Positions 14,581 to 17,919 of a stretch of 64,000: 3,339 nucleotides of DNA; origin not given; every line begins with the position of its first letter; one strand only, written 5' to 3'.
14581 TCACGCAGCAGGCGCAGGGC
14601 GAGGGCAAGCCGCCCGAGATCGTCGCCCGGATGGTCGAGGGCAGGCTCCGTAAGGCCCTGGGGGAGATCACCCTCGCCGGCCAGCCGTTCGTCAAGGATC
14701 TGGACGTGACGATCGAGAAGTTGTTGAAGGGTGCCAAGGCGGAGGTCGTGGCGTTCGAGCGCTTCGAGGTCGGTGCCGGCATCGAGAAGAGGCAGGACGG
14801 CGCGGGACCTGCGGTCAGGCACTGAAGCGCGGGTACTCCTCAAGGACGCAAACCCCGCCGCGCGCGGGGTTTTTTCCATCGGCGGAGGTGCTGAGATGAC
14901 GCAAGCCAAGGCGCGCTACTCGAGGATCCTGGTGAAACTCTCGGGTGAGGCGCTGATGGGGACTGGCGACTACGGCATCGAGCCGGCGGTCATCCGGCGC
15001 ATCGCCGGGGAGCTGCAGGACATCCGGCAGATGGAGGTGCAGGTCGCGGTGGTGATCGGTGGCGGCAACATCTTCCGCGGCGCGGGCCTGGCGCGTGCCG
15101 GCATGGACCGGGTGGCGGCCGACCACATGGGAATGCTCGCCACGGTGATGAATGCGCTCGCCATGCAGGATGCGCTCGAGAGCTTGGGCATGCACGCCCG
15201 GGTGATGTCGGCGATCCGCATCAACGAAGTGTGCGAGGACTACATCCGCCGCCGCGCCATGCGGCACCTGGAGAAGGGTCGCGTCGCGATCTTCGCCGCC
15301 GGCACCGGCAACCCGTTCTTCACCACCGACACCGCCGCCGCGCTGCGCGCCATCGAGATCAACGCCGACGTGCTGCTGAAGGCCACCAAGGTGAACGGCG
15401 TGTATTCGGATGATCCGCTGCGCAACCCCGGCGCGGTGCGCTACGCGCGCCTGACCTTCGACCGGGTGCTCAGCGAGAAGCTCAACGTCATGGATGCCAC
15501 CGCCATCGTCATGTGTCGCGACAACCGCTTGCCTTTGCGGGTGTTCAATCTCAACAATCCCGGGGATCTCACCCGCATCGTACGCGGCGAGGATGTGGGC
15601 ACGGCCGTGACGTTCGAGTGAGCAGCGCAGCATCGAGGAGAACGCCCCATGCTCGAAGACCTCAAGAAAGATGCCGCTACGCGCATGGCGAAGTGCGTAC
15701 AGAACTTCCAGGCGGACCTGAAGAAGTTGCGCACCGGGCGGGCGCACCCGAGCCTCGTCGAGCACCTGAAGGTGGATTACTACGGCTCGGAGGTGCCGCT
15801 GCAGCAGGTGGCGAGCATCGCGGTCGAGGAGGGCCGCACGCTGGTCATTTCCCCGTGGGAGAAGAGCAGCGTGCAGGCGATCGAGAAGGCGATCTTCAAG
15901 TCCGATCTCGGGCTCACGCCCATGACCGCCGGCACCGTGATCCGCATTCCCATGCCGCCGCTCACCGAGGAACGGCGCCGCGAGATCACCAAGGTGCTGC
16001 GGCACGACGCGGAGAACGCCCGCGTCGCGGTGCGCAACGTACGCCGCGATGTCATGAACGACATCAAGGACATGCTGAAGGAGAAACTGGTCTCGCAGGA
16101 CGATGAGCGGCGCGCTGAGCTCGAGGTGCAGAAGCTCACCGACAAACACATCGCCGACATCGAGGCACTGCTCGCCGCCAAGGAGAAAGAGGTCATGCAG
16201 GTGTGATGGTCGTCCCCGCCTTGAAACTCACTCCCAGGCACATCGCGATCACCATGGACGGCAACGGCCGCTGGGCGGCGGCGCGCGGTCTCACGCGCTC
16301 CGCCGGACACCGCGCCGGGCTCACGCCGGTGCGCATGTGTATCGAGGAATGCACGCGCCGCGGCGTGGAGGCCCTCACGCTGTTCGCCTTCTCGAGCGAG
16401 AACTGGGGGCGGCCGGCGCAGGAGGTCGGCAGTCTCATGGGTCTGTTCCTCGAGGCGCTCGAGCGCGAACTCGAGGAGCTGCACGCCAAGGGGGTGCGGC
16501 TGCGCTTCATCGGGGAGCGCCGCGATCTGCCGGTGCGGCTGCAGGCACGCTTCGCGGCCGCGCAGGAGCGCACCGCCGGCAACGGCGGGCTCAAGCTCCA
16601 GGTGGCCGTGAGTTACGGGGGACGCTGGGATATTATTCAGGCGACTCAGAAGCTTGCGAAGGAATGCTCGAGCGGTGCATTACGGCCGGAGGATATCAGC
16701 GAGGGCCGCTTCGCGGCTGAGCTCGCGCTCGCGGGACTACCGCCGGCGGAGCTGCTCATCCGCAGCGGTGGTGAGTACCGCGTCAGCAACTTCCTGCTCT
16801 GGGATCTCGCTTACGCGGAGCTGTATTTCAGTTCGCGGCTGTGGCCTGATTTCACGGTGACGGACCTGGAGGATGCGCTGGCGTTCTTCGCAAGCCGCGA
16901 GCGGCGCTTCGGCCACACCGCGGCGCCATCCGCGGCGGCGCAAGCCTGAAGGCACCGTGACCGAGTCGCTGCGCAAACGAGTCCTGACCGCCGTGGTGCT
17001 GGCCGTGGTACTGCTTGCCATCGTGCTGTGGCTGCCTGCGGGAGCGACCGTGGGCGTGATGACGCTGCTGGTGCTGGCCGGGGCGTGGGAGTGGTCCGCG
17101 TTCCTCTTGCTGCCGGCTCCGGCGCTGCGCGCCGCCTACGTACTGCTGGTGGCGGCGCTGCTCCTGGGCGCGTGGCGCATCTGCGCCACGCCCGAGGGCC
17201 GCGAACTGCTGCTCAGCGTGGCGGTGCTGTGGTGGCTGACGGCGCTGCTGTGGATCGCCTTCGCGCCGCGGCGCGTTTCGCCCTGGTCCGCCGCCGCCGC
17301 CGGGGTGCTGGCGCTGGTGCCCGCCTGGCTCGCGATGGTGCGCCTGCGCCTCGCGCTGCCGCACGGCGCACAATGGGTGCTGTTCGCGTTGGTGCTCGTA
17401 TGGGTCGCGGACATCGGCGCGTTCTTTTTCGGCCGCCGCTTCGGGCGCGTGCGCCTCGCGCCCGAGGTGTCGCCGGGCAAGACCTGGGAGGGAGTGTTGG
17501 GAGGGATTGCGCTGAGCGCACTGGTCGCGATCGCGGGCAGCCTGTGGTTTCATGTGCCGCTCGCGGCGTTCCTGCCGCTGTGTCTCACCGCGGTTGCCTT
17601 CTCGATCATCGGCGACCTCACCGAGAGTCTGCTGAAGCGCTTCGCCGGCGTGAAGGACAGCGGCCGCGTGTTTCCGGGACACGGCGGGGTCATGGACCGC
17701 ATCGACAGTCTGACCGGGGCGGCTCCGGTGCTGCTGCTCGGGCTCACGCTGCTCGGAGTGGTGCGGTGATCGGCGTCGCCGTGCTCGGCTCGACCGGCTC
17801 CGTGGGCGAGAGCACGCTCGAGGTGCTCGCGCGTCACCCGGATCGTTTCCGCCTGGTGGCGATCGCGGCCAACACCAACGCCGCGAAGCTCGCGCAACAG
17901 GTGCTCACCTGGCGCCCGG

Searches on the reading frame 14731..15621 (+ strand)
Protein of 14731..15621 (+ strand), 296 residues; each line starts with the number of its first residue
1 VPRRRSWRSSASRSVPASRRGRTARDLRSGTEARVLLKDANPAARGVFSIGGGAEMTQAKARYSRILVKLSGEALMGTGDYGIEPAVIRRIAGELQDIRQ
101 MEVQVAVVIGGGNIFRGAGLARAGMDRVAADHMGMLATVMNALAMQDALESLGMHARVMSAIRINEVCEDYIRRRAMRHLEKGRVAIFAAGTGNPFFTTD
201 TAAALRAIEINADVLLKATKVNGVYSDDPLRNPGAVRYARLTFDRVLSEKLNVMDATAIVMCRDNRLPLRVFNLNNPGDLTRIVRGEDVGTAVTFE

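Call 76: search_protein_families(library=pfam, proteins=[window:14731-15621:+], max_evalue=0.0001)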
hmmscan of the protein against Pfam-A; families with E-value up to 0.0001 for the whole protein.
window:14731-15621:+ (296 aa): 1 family
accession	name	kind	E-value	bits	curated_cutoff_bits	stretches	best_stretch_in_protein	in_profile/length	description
PF00696.33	AA_kinase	-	6.2e-33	114.9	24.9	1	65-273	2-234/234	Amino acid kinase family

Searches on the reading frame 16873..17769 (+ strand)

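Call 77: search_protein_families(library=pfam, proteins=[window:16873-17769:+], max_evalue=0.0001)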
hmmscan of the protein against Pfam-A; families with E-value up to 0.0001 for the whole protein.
window:16873-17769:+ (298 aa): 1 family
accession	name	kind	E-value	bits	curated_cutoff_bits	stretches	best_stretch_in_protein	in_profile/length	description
PF01148.25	CTP_transf_1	-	1.1e-55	189.8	24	1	35-290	2-260/264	Cytidylyltransferase family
